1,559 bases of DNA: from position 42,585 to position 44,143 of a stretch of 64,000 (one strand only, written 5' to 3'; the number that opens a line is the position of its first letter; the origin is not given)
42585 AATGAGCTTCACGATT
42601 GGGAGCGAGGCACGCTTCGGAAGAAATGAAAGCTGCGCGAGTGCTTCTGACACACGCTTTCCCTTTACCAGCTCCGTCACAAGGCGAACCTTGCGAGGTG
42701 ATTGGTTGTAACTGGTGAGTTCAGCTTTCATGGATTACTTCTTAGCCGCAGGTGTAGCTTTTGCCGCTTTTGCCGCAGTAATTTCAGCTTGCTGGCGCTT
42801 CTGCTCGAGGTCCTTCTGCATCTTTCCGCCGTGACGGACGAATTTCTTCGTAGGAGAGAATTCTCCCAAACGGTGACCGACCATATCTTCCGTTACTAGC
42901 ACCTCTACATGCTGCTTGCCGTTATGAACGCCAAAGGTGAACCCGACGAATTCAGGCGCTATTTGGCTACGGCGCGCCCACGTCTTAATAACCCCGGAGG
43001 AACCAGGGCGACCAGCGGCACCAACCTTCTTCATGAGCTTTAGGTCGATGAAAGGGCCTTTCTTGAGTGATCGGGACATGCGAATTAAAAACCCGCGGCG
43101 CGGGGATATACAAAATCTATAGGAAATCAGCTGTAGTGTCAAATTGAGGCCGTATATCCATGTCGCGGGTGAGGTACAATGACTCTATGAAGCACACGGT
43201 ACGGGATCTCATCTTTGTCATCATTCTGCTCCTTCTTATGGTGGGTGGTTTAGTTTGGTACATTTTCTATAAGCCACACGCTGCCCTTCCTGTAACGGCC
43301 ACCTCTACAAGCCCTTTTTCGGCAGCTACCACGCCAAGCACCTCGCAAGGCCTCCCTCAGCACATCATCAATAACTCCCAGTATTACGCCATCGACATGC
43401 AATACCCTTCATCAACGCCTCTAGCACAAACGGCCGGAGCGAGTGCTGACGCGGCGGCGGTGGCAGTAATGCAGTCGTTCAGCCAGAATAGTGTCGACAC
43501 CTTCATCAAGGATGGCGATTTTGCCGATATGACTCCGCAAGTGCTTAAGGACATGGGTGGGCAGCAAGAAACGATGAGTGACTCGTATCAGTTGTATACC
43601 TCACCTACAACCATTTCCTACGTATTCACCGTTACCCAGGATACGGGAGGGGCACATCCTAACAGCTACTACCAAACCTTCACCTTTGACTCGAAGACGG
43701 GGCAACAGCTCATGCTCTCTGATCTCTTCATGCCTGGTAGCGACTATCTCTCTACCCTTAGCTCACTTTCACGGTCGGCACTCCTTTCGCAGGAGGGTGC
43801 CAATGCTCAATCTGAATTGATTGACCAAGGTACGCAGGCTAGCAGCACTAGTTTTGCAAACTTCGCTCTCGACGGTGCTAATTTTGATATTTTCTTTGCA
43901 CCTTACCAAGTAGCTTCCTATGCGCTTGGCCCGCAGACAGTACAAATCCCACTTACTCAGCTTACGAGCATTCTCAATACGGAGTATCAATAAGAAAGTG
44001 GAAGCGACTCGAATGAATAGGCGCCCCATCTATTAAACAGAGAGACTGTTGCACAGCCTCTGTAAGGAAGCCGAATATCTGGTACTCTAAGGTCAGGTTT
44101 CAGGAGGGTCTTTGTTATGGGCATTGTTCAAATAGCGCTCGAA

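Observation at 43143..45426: Opposite-strand three-gene insertion between rplB and rpsS in the S10 operon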

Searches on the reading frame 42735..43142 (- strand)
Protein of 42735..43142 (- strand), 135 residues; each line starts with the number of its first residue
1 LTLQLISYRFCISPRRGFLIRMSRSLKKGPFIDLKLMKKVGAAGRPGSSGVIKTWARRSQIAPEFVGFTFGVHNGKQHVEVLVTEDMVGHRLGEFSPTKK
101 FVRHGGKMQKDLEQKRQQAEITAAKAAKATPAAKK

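Call 3: search_protein_families(library=pfam, proteins=[window:42735-43142:-], max_evalue=0.1)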
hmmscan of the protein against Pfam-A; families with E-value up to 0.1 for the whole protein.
window:42735-43142:- (135 aa): 1 family
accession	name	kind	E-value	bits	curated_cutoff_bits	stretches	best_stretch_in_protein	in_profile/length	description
PF00203.26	Ribosomal_S19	-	4.3e-33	113.4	27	1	24-104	1-81/81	Ribosomal protein S19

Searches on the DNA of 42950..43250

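Call 55: search_rna_families(source=window, start=42950, end=43250, threshold=evalue, max_evalue=10)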
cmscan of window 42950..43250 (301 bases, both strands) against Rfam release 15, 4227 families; matches with E-value up to 10: 2.
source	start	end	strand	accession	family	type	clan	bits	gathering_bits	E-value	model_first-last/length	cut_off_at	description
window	43186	43228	-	RF01281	snoR35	Gene; snRNA; snoRNA; CD-box;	CL00053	14.2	40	1.2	1-81/81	no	Small nucleolar RNA snoR35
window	43189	43232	-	RF00323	snoR79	Gene; snRNA; snoRNA; CD-box;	-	13.2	80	8.6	1-65/65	no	Small nucleolar RNA R79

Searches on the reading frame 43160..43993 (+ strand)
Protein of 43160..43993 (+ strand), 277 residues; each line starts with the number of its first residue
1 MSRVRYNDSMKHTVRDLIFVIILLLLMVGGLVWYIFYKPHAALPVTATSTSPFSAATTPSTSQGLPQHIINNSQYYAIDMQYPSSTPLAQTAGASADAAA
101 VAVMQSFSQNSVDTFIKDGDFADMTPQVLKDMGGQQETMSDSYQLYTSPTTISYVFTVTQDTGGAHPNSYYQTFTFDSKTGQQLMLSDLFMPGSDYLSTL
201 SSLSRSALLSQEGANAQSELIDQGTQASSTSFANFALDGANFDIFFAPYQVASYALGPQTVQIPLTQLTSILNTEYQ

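Call 3: search_protein_families(library=pfam, proteins=[window:43160-43993:+], max_evalue=0.1)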
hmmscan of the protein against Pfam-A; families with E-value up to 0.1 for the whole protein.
window:43160-43993:+ (277 aa): 3 families
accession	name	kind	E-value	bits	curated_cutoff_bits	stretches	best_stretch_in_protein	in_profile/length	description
PF11738.13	DUF3298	-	4.7e-12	47.1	24.1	1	187-265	1-83/84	Protein of unknown function (DUF3298)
PF13739.11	PdaC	-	4.2e-05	25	29.1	1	71-169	3-95/95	Deacetylase PdaC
PF11346.13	DUF3149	-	0.086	12.9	23.2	0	18-38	14-34/40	Protein of unknown function (DUF3149)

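Call 4: search_protein_families(library=ncbifam, proteins=[window:43160-43993:+], max_evalue=0.1)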
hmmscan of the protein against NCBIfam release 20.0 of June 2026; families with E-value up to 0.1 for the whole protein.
window:43160-43993:+ (277 aa): 2 families
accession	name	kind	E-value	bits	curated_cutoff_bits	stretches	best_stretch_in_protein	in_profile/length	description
NF043047.1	EstaseRv3036c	equivalog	3.1e-17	62.7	200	1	68-271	45-229/231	esterase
NF052658.1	RsiV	equivalog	0.0055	16.1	250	1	129-273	132-281/286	anti-sigma-V factor RsiV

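Call 9: list_cluster_members(proteins=[P0001, window:43160-43993:+, window:44937-45314:+, window:45427-46269:-])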
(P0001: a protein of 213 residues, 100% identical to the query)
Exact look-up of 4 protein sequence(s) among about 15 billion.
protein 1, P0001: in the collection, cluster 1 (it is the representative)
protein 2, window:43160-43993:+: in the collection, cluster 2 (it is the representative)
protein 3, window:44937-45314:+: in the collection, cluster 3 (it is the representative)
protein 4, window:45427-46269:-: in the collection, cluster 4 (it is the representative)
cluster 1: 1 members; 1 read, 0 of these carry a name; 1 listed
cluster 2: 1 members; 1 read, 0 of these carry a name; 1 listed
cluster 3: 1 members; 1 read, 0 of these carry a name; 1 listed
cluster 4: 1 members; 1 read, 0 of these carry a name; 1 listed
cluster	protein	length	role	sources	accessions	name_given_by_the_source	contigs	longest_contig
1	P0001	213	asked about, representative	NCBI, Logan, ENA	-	-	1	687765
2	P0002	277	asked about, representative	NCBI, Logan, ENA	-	-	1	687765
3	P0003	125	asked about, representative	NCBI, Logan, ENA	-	-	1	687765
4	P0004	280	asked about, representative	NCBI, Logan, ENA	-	-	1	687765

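Call 22: find_homologous_proteins(query=window:43160-43993:+)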
Query window:43160-43993:+ (277 aa): 96 proteins with E <= 0.001 among 2483 candidates.
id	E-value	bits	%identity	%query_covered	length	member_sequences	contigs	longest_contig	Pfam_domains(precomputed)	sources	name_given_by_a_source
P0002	1.0e-173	593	100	100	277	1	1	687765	PF11738.14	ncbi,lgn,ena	-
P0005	5.1e-83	296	52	97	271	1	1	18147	PF11738.14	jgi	jgi:hypothetical protein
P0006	4.7e-81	290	53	97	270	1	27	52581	PF11738.14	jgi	jgi:hypothetical protein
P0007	2.5e-79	284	50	97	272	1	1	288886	PF11738.14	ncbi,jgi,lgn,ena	jgi:hypothetical protein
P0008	3.7e-79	284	50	99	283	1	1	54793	PF11738.14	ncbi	-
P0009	1.2e-73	266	50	97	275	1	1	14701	PF11738.14,PF13739.12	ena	-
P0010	3.6e-72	261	49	97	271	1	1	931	PF11738.14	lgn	-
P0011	4.8e-72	261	48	97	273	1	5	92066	PF11738.14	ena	-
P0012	1.8e-71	259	49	99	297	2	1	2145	PF11738.14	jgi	jgi:hypothetical protein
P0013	9.7e-70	253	48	88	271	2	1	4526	PF11738.14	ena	-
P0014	6.2e-69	250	46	100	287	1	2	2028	PF11738.14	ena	-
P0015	2.3e-66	242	47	97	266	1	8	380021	PF11738.14,PF13739.12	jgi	jgi:hypothetical protein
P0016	4.0e-64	235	46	97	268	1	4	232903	PF11738.14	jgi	jgi:hypothetical protein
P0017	7.5e-55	204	47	77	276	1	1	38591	PF11738.14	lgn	-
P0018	2.3e-53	199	42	96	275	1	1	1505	PF11738.14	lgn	-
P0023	4.3e-51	192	42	97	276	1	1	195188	PF11738.14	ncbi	-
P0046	4.6e-43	166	43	71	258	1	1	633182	PF11738.14,PF13739.12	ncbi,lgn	-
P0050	5.8e-36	142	36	90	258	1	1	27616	PF11738.14,PF13739.12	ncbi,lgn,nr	ncbi:MAG: hypothetical protein JWO43_493 [Candidatus Adlerbacteria bacterium]|nr:hypothetical protei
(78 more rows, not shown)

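Call 23: search_solved_structures(query=window:43160-43993:+, max_evalue=1, show_alignments=2)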
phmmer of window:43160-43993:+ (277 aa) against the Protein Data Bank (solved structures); distinct sequences matched with E-value up to 1: 3.
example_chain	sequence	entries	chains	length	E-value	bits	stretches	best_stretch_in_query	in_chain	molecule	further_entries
2hhi_A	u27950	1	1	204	4e-07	33.1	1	137-272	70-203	Immunogenic protein MPT64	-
3s5t_A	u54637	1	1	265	1.2e-06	31.5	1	143-272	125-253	DUF3298 family protein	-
3cyg_A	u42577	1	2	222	0.022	17.5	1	146-265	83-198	Uncharacterized protein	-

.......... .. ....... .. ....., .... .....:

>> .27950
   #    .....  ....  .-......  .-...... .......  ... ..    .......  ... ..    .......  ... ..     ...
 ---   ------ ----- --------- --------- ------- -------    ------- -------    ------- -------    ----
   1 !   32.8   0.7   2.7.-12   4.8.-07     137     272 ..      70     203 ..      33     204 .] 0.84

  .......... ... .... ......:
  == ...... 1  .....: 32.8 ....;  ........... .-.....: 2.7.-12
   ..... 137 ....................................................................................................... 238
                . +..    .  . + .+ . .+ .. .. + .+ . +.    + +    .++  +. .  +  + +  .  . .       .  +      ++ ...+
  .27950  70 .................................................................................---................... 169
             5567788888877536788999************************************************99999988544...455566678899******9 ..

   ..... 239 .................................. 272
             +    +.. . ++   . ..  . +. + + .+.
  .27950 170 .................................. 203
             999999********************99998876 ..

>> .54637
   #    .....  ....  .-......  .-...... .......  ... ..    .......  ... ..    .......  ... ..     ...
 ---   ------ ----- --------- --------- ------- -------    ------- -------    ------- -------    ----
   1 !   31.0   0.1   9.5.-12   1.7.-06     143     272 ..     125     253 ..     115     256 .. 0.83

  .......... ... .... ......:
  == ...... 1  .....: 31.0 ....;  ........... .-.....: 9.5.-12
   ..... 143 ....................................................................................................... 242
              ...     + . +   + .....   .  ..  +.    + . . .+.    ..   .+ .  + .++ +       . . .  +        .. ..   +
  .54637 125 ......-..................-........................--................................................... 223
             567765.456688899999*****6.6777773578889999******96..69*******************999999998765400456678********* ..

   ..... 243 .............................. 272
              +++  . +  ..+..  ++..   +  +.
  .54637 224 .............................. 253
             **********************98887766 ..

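Call 24: find_encoding_contigs(protein=P0007, flank=5000, max_places=2)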
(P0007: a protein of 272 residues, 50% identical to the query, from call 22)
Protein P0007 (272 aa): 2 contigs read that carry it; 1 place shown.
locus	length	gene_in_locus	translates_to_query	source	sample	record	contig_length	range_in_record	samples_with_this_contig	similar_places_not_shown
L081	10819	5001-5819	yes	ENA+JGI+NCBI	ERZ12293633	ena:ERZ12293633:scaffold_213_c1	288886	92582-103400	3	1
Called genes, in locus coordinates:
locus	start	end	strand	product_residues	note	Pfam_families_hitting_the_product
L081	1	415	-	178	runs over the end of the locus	PF00347:Ribosomal_L6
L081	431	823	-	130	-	PF00410:Ribosomal_S8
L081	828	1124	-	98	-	PF00253:Ribosomal_S14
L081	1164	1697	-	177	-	PF00281:Ribosomal_L5, PF00673:Ribosomal_L5_C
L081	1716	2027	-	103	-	PF00467:KOW, PF17136:ribosomal_L24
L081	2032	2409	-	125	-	PF00238:Ribosomal_L14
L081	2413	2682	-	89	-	PF00366:Ribosomal_S17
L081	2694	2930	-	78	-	PF00831:Ribosomal_L29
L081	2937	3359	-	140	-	PF00252:Ribosomal_L16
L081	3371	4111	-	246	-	PF07650:KH_2, PF00189:Ribosomal_S3_C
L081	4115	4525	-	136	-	PF00237:Ribosomal_L22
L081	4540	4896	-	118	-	PF00203:Ribosomal_S19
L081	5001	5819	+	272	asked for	PF11738:DUF3298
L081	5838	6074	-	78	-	-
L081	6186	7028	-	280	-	PF00181:Ribosomal_L2_N, PF03947:Ribosomal_L2_C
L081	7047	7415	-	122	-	PF00276:Ribosomal_L23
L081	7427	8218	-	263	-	PF00573:Ribosomal_L4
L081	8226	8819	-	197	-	PF00297:Ribosomal_L3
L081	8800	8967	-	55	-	-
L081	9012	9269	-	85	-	-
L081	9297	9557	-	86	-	-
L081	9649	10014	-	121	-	PF00338:Ribosomal_S10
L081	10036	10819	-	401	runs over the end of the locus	PF00009:GTP_EFTU, PF03144:GTP_EFTU_D2, PF03143:GTP_EFTU_D3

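Call 25: find_encoding_contigs(protein=P0015, flank=5000, max_places=2)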
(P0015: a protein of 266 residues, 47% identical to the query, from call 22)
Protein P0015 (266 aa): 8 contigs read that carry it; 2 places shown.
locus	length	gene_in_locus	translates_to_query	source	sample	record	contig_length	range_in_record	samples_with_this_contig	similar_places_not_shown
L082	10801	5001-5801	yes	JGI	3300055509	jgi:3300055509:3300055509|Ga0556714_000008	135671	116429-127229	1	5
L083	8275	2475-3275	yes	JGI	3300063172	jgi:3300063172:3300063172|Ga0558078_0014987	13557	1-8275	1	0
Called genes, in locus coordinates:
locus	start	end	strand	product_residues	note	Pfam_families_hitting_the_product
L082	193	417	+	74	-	-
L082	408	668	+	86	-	PF05016:ParE_toxin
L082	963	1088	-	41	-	-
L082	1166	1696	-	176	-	PF00281:Ribosomal_L5, PF00673:Ribosomal_L5_C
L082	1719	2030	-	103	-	PF00467:KOW (weak), PF17136:ribosomal_L24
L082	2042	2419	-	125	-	PF00238:Ribosomal_L14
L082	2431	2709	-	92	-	PF00366:Ribosomal_S17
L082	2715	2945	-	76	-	PF00831:Ribosomal_L29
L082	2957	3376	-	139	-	PF00252:Ribosomal_L16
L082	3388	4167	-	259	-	PF07650:KH_2, PF00189:Ribosomal_S3_C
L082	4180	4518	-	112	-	PF00237:Ribosomal_L22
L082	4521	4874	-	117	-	PF00203:Ribosomal_S19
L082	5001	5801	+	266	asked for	PF13739:PdaC (faint), PF11738:DUF3298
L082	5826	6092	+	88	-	-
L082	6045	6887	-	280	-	PF00181:Ribosomal_L2_N, PF03947:Ribosomal_L2_C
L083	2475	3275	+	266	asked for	PF13739:PdaC (faint), PF11738:DUF3298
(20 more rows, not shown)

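Call 26: find_encoding_contigs(protein=P0046, flank=5000, max_places=2)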
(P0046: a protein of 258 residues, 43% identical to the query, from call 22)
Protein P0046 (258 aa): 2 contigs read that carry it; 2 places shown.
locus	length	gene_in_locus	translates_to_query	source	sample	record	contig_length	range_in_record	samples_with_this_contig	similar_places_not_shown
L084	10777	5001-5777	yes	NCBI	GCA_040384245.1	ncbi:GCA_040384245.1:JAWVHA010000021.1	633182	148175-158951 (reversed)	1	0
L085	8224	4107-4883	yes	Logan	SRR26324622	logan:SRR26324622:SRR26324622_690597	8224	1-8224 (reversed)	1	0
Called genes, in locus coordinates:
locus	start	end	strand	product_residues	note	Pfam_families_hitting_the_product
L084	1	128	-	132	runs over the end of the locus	PF00410:Ribosomal_S8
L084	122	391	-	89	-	PF00253:Ribosomal_S14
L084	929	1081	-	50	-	-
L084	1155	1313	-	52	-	-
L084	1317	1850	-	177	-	PF00281:Ribosomal_L5, PF00673:Ribosomal_L5_C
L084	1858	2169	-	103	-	PF00467:KOW, PF22682:Ribosomal_uL24m-like (weak), PF17136:ribosomal_L24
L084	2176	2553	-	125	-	PF00238:Ribosomal_L14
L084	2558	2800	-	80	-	PF00366:Ribosomal_S17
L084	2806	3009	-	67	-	PF00831:Ribosomal_L29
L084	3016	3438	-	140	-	PF00252:Ribosomal_L16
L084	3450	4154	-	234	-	PF07650:KH_2, PF00189:Ribosomal_S3_C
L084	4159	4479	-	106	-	PF00237:Ribosomal_L22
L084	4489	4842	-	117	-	PF00203:Ribosomal_S19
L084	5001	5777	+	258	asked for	PF13739:PdaC (weak), PF11738:DUF3298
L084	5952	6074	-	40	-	-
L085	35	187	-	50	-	-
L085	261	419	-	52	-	-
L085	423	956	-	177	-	PF00281:Ribosomal_L5, PF00673:Ribosomal_L5_C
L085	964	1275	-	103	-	PF00467:KOW, PF22682:Ribosomal_uL24m-like (weak), PF17136:ribosomal_L24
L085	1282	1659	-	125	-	PF00238:Ribosomal_L14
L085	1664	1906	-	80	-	PF00366:Ribosomal_S17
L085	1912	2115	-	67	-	PF00831:Ribosomal_L29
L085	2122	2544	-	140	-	PF00252:Ribosomal_L16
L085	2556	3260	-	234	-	PF07650:KH_2, PF00189:Ribosomal_S3_C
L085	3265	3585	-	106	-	PF00237:Ribosomal_L22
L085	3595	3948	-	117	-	PF00203:Ribosomal_S19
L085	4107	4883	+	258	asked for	PF13739:PdaC (weak), PF11738:DUF3298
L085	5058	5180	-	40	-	-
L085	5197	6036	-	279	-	PF03171:2OG-FeII_Oxy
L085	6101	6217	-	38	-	-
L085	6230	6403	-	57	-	-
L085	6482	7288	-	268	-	PF00181:Ribosomal_L2_N, PF03947:Ribosomal_L2_C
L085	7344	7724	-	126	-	PF00276:Ribosomal_L23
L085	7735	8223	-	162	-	?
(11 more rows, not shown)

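Call 87: find_encoding_contigs(protein=P0050, flank=4000, max_places=1)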
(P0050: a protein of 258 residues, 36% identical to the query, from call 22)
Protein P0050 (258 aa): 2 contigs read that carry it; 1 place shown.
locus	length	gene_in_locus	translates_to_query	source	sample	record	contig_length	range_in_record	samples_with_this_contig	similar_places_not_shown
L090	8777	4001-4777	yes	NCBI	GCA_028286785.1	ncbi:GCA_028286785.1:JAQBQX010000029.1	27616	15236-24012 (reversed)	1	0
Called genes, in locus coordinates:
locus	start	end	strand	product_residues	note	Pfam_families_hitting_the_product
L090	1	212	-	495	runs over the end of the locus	PF01743:PolyA_pol, PF12627:PolyA_pol_RNAbd, PF01966:HD, PF13735:tRNA_NucTran2_2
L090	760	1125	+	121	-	PF02021:UPF0102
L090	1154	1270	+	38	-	-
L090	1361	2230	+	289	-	PF10672:Methyltrans_SAM, PF03602:Cons_hypoth95 (weak), PF09445:Methyltransf_15 (weak)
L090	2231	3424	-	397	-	PF00089:Trypsin (weak), PF13365:Trypsin_2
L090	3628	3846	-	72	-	-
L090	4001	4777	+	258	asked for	PF13739:PdaC (weak), PF11738:DUF3298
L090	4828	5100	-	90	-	PF00216:Bac_DNA_binding, PF18291:HU-HIG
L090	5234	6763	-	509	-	PF12072:RNase_Y_N, PF08668:HDOD (faint), PF00013:KH_1 (weak), PF01966:HD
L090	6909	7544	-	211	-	PF00574:CLP_protease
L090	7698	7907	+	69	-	-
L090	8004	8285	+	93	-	-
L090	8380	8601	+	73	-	-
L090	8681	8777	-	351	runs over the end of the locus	PF05697:Trigger_N, PF05698:Trigger_C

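Call 88: find_encoding_contigs(protein=P0023, flank=4000, max_places=1)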
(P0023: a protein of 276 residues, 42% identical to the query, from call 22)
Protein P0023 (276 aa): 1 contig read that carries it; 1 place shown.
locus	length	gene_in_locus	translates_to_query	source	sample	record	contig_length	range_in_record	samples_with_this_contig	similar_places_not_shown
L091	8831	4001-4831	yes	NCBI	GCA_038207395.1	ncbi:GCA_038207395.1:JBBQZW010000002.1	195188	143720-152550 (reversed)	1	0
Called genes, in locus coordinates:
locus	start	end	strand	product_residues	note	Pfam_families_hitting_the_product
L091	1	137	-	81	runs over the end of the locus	-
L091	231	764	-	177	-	PF00281:Ribosomal_L5, PF00673:Ribosomal_L5_C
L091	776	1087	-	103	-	PF00467:KOW, PF17136:ribosomal_L24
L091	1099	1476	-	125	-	PF00238:Ribosomal_L14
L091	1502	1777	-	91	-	PF00366:Ribosomal_S17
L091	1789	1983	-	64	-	PF00831:Ribosomal_L29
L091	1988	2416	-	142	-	PF00252:Ribosomal_L16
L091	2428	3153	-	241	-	PF07650:KH_2, PF00189:Ribosomal_S3_C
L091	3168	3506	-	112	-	PF00237:Ribosomal_L22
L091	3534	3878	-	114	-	PF00203:Ribosomal_S19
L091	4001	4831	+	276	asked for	PF11738:DUF3298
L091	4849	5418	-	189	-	-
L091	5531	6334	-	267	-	PF00181:Ribosomal_L2_N, PF03947:Ribosomal_L2_C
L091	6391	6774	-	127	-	PF00276:Ribosomal_L23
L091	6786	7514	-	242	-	PF00573:Ribosomal_L4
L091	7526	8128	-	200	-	PF00297:Ribosomal_L3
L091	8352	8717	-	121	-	PF00338:Ribosomal_S10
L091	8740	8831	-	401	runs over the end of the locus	PF00009:GTP_EFTU, PF03144:GTP_EFTU_D2, PF03143:GTP_EFTU_D3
